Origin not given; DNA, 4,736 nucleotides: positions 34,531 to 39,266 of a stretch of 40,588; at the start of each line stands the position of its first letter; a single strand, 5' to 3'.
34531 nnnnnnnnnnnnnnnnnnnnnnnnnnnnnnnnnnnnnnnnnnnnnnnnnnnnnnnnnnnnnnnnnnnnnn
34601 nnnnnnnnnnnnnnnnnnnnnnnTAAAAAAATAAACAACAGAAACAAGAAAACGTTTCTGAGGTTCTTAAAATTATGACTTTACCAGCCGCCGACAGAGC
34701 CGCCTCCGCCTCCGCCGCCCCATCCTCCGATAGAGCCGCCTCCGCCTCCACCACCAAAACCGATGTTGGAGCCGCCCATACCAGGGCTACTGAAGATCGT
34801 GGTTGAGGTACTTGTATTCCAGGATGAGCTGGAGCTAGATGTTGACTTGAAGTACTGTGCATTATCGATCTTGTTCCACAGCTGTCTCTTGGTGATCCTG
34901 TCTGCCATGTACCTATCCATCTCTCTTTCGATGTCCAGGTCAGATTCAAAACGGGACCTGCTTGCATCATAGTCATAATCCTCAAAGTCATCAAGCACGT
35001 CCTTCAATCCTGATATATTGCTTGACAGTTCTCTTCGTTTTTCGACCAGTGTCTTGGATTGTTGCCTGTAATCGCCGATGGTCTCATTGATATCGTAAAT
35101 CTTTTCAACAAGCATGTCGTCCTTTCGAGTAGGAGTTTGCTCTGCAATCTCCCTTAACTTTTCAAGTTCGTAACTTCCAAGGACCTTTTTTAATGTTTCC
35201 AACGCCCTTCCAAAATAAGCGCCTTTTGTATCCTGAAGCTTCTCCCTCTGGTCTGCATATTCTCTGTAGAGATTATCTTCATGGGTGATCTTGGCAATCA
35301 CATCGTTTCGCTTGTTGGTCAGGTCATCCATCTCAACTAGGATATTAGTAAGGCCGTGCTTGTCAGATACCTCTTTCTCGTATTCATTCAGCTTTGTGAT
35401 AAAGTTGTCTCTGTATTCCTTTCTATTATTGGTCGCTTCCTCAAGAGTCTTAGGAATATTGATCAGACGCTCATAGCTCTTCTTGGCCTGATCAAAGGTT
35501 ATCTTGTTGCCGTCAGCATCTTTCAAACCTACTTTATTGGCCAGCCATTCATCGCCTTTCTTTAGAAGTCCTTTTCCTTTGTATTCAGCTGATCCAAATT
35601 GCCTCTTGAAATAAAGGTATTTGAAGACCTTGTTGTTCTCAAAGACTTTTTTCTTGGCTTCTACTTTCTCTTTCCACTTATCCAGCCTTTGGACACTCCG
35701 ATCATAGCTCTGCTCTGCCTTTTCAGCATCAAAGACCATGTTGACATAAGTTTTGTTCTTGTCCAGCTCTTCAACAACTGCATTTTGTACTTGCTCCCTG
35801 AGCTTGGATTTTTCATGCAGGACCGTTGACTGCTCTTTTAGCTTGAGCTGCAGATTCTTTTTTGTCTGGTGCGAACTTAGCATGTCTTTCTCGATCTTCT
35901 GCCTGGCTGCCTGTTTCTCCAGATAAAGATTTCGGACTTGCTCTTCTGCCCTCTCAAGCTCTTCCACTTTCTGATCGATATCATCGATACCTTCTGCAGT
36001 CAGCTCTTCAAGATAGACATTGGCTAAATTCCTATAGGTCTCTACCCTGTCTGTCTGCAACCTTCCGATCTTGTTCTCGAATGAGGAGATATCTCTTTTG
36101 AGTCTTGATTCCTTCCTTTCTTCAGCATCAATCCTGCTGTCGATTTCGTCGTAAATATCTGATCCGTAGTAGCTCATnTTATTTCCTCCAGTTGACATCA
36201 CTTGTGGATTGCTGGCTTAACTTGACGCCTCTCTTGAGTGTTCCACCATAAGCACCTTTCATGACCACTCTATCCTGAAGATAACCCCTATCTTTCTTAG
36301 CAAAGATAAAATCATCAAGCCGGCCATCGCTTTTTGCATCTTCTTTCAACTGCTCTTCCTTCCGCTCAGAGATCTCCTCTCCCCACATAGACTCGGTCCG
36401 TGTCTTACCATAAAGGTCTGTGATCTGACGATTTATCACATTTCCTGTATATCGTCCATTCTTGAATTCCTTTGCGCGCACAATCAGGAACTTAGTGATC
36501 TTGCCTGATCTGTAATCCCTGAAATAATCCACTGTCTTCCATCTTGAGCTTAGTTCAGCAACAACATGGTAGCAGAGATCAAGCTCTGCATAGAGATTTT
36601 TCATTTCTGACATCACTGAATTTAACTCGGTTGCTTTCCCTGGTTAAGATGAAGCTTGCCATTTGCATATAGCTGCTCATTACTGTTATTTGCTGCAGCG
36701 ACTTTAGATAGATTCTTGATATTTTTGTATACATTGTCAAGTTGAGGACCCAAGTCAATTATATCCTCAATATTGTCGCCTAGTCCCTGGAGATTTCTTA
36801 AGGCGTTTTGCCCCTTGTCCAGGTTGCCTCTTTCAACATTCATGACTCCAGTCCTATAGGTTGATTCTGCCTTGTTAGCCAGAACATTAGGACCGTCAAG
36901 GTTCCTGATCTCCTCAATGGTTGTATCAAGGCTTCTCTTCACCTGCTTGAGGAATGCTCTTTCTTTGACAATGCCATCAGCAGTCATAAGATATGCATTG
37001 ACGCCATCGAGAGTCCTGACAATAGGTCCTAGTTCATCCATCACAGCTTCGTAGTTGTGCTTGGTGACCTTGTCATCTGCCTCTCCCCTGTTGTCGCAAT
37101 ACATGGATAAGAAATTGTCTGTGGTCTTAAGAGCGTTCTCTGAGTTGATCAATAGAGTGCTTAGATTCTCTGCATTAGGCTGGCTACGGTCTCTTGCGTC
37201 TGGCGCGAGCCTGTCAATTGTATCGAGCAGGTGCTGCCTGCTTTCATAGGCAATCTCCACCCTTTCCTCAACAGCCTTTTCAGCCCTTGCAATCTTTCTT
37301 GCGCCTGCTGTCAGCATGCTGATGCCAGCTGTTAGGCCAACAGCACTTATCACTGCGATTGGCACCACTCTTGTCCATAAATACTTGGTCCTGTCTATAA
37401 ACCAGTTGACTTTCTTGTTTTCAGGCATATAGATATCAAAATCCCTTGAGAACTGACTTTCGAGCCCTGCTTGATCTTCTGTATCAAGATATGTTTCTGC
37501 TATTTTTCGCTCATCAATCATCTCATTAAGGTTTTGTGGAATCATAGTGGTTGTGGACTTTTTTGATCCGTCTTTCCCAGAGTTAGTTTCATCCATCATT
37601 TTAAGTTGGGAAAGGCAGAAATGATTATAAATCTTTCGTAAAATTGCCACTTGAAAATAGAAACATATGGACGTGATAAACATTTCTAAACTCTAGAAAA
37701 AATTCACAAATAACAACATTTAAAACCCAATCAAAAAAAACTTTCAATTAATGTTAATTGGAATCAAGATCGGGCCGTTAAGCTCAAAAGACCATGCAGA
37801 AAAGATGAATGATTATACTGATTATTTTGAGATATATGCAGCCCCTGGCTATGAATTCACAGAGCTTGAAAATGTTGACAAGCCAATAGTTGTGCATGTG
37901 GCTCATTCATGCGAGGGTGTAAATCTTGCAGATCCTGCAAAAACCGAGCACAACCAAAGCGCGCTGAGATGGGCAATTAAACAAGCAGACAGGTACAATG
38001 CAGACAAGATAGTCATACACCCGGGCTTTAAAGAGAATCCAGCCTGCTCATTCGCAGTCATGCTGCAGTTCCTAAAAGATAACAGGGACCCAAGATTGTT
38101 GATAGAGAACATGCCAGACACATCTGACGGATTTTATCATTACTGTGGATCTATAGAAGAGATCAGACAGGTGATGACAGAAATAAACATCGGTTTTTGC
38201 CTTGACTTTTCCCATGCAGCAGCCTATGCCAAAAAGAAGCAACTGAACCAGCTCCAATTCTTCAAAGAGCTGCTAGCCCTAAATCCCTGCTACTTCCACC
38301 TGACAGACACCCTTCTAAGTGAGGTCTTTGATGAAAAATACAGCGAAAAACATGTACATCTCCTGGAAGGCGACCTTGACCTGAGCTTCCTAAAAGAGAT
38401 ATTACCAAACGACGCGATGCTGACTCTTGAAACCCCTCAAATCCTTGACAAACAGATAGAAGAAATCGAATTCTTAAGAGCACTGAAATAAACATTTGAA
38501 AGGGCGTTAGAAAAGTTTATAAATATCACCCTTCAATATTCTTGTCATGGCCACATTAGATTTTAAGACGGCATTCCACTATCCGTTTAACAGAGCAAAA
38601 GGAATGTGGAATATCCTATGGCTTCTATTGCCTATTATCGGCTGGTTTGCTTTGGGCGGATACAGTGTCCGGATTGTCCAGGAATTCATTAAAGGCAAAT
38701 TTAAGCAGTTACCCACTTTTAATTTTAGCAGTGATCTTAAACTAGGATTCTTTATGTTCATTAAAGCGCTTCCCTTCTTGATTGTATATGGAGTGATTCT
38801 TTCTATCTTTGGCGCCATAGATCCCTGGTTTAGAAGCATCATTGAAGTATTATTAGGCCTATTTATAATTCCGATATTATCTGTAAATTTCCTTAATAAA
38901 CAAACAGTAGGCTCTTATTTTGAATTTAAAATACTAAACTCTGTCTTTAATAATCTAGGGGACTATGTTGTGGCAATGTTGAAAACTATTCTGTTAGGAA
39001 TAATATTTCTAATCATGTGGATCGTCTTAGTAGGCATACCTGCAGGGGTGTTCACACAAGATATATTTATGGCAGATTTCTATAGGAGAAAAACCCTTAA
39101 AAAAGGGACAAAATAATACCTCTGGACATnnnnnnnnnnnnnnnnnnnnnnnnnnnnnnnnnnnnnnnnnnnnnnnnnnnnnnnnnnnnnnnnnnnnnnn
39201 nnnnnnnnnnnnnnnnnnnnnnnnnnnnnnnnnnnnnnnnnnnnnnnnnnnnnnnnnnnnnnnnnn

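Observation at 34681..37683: Three-gene operon: membrane-anchored helical protein, small protein, and 500-aa coiled-coil protein with a poly-Gly/Trp tail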

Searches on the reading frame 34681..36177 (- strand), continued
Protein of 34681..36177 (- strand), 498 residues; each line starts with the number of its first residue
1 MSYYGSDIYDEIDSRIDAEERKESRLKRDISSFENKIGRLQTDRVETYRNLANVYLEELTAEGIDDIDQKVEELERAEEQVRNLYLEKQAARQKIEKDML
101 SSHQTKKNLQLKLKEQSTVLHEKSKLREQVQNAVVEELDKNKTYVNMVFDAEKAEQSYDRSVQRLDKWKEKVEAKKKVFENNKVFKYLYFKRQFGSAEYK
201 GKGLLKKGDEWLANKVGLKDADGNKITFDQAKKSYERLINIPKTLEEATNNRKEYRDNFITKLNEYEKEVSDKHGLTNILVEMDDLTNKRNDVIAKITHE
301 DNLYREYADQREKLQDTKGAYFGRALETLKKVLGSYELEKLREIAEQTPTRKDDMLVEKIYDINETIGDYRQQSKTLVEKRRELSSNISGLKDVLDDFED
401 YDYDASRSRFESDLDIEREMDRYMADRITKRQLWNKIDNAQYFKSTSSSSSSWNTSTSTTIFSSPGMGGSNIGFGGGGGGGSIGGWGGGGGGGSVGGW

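Call 94: fold_search(model_id=the predicted structure, library=pdb)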
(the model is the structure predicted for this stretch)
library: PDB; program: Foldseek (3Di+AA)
matches with E <= 10: 548; with E <= 0.001: 2
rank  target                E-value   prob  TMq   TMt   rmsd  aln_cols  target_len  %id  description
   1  9gm6_A                1.4e-04  1.00  0.19  0.09  23.6       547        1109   11  MukBEF in a nucleotide-bound state with open neck gate (heads core) (released 2025-03-26)
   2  9gm6_B                5.1e-04  1.00  0.20  0.10  26.4       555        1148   10  MukBEF in a nucleotide-bound state with open neck gate (heads core) (released 2025-03-26)
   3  7zr1_D                2.9e-03  0.95  0.17  0.12  45.6       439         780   11  Chaetomium thermophilum Mre11-Rad50-Nbs1 complex bound to ATPyS (composite structure) (released 2023-01-11)
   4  8bx8_A                3.6e-03  0.60  0.14  0.02  46.7       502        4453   12  In situ outer dynein arm from Chlamydomonas reinhardtii in the post-power stroke state (released 2023-05-10)
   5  7k5b_A                4.4e-03  0.57  0.14  0.02  46.7       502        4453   12  Structure of outer-arm dynein bound to microtubule doublet in microtubule binding state 2 (MTBS-2) (released 2021-09-29)
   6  7zr1_C                4.6e-03  0.51  0.11  0.07  56.7       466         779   10  Chaetomium thermophilum Mre11-Rad50-Nbs1 complex bound to ATPyS (composite structure) (released 2023-01-11)
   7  9e5c_5k               8.1e-03  0.80  0.15  0.03  37.3       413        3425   11  Cryo-EM structure of 96 nm repeat of microtubule doublet from T. brucei flagellum (released 2025-03-12)
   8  9a65_B                8.5e-03  0.99  0.21  0.16  41.4       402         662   10  Integrative model of YVAQ-MCPB by crosslinking MS and deep learning (released 2024-09-18)
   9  9gm9_A                1.1e-02  0.84  0.16  0.09  33.5       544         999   10  MukBEF in a DNA capture state (released 2025-03-26)
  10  7qcd_B                1.2e-02  0.44  0.14  0.08  72.3       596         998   11  CryoEM structure of the Smc5/6-holocomplex (composite structure) (released 2022-09-21)
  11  9gm7_A                1.7e-02  0.85  0.19  0.07  52.3       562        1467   10  MukBEF in a nucleotide-bound state with open neck gate (monomer) (released 2025-03-26)
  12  8bx8_B                1.7e-02  0.60  0.14  0.02  40.9       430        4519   10  In situ outer dynein arm from Chlamydomonas reinhardtii in the post-power stroke state (released 2023-05-10)
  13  7k5b_B                1.7e-02  0.60  0.14  0.02  40.9       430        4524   10  Structure of outer-arm dynein bound to microtubule doublet in microtubule binding state 2 (MTBS-2) (released 2021-09-29)
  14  7nyx_A                2.0e-02  0.93  0.21  0.08  57.9       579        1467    9  Cryo-EM structure of the MukBEF-MatP-DNA monomer (closed conformation) (released 2021-07-07)
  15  6h2x                  2.8e-02  0.66  0.15  0.20  32.0       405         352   12  MukB coiled-coil elbow from E. coli (released 2019-03-06)
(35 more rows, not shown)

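Call 95: fold_search(model_id=the predicted structure, library=viral)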
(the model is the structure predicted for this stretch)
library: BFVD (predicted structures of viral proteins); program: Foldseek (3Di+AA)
matches with E <= 10: 437; with E <= 0.001: 14
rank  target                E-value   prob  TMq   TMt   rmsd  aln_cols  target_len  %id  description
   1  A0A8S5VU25            4.4e-05  1.00  0.19  0.11  28.9       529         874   14  STRUCTURAL MAINTENANCE OF CHROMOSOMES PROTEIN [Ackermannviridae sp.]
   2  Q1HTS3                5.0e-05  1.00  0.17  0.17  62.1       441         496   16  F3L [Squirrelpox virus]
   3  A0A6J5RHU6            1.2e-04  0.96  0.13  0.10  50.4       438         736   13  ABC_ATPase domain containing protein [uncultured Caudovirales phage]
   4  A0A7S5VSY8            1.3e-04  0.99  0.15  0.10  27.0       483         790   14  (no name in the UniProt tables at hand)
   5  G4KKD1                1.8e-04  1.00  0.22  0.25  38.6       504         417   12  (no name in the UniProt tables at hand)
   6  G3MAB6                1.9e-04  0.99  0.15  0.12  45.6       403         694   12  Gp375 [Bacillus phage G]
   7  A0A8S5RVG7            3.2e-04  0.99  0.17  0.12  37.6       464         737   12  STRUCTURAL MAINTENANCE OF CHROMOSOMES PROTEIN [Siphoviridae sp. ctHip2]
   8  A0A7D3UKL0            3.9e-04  0.98  0.16  0.12  23.2       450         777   14  (no name in the UniProt tables at hand)
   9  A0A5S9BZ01            3.9e-04  0.87  0.14  0.06  49.5       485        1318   14  DNA repair exonuclease [Tenacibaculum phage PTm1]
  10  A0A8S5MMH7            5.5e-04  0.99  0.18  0.11  23.4       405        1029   14  STRUCTURAL MAINTENANCE OF CHROMOSOMES PROTEIN [Siphoviridae sp. ctxc31]
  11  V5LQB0                6.6e-04  0.85  0.12  0.09  48.3       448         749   13  (no name in the UniProt tables at hand)
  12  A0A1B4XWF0            6.9e-04  0.99  0.18  0.07  35.7       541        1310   11  DNA repair [Tenacibaculum phage pT24]
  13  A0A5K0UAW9            8.0e-04  0.98  0.17  0.07  30.4       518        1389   10  DNA repair exonuclease [Yasminevirus sp. GU-2018]
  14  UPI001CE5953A         9.7e-04  0.84  0.12  0.09  40.3       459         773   14  (no name look-up for this kind of identifier)
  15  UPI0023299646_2       1.0e-03  0.98  0.17  0.09  36.2       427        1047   16  (no name look-up for this kind of identifier)
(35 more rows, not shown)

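Call 101: search_protein_families(library=phrogs, proteins=[L014:4887-6071:+, L014:6130-7452:+, L014:7465-8718:+, L012:6025-7158:+, L012:7160-8590:+, L012:8594-9937:+], max_evalue=0.001)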
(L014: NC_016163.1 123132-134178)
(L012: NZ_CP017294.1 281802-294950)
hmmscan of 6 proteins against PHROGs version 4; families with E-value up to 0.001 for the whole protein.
L014:4887-6071:+ (394 aa): 0 families

L014:6130-7452:+ (440 aa): 0 families

L014:7465-8718:+ (417 aa): 0 families

L012:6025-7158:+ (377 aa): 0 families

L012:7160-8590:+ (476 aa): 0 families

L012:8594-9937:+ (447 aa): 0 families

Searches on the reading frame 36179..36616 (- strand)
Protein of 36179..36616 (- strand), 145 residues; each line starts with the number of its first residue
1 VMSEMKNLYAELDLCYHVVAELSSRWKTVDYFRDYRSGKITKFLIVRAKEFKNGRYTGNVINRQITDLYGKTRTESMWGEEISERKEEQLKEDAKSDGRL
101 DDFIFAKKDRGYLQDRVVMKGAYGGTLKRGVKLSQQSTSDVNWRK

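Call 5: search_protein_families(library=pfam, proteins=[window:36179-36616:-], max_evalue=0.1)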
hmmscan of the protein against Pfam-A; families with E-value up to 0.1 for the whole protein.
window:36179-36616:- (145 aa): 1 family
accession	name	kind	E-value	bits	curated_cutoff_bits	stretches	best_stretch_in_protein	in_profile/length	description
PF19911.4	DUF6384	-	0.00029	20.5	25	1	57-120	235-299/308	Family of unknown function (DUF6384)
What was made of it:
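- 36179..36613 (-): g2, the 3' part of the same B gene. It corresponds to the conserved C-terminal domain of DUF6384. It has no Shine-Dalgarno sequence and no signal peptide of its own. Sub-threshold Pfam DUF6384 hit at profile positions 235-299 (call 5).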

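Call 6: search_protein_families(library=ncbifam, proteins=[window:36179-36616:-], max_evalue=0.1)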
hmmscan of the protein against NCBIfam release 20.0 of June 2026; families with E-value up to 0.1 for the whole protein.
window:36179-36616:- (145 aa): 0 families

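Call 7: search_protein_families(library=padloc, proteins=[window:36179-36616:-], max_evalue=0.1)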
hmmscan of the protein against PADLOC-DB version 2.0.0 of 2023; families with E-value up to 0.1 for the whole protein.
window:36179-36616:- (145 aa): 0 families

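Call 8: search_protein_families(library=phrogs, proteins=[window:36179-36616:-], max_evalue=0.1)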
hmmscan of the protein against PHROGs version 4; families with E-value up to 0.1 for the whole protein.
window:36179-36616:- (145 aa): 0 families

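Call 71: predict_structure(protein=window:36179-36613:-)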
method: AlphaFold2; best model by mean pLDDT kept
length: 144 residues; sequences in the alignment: 1
mean_pLDDT: 37.8   pTM: 0.30
mean pLDDT of the five models: 37.8, 35.3, 34.2, 33.7, 33.0
residues with pLDDT >= 90: 0; 70-90: 0; 50-70: 10; < 50: 134
segments of 3 or more residues with pLDDT < 50: 1-11, 17-26, 32-37, 39-42, 46-144
pLDDT, mean of each block of 10 residues (from residue 1): 33 47 47 48 46 40 44 38 44 36 29 29 26 27 28
secondary structure, 60 per line:
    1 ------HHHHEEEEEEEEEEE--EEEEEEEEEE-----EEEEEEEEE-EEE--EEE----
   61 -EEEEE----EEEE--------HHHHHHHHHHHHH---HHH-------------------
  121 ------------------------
elements in order: H7-10 E11-21 E24-33 E39-47 E49-51 E54-56 E62-66 E71-74 H83-95
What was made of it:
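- The single-sequence model of g2 failed (pLDDT 38, call 71).
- Tried and rejected: The single-sequence model was unusable (pLDDT 38, call 71).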

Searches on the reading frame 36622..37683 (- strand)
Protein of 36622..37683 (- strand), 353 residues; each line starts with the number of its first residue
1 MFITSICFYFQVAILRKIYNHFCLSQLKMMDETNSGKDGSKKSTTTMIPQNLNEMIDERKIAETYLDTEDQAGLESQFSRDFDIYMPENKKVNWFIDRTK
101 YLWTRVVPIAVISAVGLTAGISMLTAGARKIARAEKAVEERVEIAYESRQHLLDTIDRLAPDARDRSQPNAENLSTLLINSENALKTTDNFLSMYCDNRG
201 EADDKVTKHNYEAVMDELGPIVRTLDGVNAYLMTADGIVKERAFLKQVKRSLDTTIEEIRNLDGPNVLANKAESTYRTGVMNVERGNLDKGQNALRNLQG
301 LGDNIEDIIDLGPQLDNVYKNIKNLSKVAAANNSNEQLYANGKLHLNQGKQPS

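Call 5: search_protein_families(library=pfam, proteins=[window:36622-37683:-], max_evalue=0.1)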
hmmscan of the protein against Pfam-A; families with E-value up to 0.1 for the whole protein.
window:36622-37683:- (353 aa): 3 families
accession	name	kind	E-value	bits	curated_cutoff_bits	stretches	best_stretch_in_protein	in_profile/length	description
PF19911.4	DUF6384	-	0.0011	18.7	25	0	311-351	137-177/308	Family of unknown function (DUF6384)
PF18670.6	V_ATPase_I_N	-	0.0069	17.2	25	1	210-297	2-82/90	V-type ATPase subunit I, N-terminal domain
PF20886.2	PWP3A-B_C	-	0.08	13.3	27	0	56-129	49-122/141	PWWP domain-containing DNA repair factor 3A/B, C-terminal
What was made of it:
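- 36622..37599 (-): g1, the 5' part of a frameshift-split DUF6384-type gene ("B"). It encodes a short, diverged cytoplasmic N-terminal region, one TM helix and a long spacer of about 220 aa. The Pfam DUF6384 hit is below threshold at 18.7 bits (call 5).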

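Call 6: search_protein_families(library=ncbifam, proteins=[window:36622-37683:-], max_evalue=0.1)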
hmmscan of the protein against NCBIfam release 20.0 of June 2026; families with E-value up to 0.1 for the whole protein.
window:36622-37683:- (353 aa): 0 families

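Call 7: search_protein_families(library=padloc, proteins=[window:36622-37683:-], max_evalue=0.1)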
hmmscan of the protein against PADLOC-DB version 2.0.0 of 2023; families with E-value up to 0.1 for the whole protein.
window:36622-37683:- (353 aa): 0 families

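Call 8: search_protein_families(library=phrogs, proteins=[window:36622-37683:-], max_evalue=0.1)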
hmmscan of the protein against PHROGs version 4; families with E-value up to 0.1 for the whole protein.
window:36622-37683:- (353 aa): 1 family
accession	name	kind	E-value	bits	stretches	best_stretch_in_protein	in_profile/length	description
phrog_32549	-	unknown function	0.0035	18.5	0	279-328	63-112/119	-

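Call 15: find_homologous_proteins(query=window:36622-37596:-, max_evalue=0.01)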
Query window:36622-37596:- (324 aa): 1 proteins with E <= 0.01 among 1646 candidates.
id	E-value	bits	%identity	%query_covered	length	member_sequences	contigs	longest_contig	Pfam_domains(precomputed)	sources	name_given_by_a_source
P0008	5.5e-208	707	100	100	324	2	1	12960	-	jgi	-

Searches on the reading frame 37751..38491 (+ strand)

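Call 5: search_protein_families(library=pfam, proteins=[window:37751-38491:+], max_evalue=0.1)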
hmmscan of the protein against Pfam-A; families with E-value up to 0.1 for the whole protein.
window:37751-38491:+ (246 aa): 2 families
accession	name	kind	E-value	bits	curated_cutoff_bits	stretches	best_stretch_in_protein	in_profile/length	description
PF01261.30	AP_endonuc_2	-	8.8e-15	55.5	31.1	1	49-244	44-248/249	Xylose isomerase-like TIM barrel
PF03756.19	AfsA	-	0.029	14.8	24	1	34-85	80-126/133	A-factor biosynthesis hotdog domain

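Call 6: search_protein_families(library=ncbifam, proteins=[window:37751-38491:+], max_evalue=0.1)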
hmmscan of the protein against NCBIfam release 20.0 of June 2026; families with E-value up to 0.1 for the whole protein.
window:37751-38491:+ (246 aa): 4 families
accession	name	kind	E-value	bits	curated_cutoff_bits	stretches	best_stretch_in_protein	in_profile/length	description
NF002196.0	PRK01060.1-1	equivalog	7.4e-07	28.7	333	1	38-232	59-264/297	deoxyribonuclease IV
NF002198.0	PRK01060.1-3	equivalog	3.9e-06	26.7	244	1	41-243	50-249/253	deoxyribonuclease IV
NF002197.0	PRK01060.1-2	equivalog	0.0033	16.6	376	1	99-244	133-286/289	deoxyribonuclease IV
TIGR02049.1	gshA_ferroox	equivalog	0.094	11.4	293.9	0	22-87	189-255/403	glutamate--cysteine ligase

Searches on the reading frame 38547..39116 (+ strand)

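Call 5: search_protein_families(library=pfam, proteins=[window:38547-39116:+], max_evalue=0.1)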
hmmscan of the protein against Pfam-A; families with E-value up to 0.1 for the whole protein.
window:38547-39116:+ (189 aa): 3 families
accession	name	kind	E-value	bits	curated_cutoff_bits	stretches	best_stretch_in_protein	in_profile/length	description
PF13197.11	DUF4013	-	3.1e-11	43.8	26.9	1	24-161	4-166/168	Protein of unknown function (DUF4013)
PF18936.5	DUF5684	-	0.037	15.1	27.4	1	19-53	20-55/81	Family of unknown function (DUF5684)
PF16080.10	Phage_holin_2_3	-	0.051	14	28.8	0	145-184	13-50/56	Bacteriophage holin family HP1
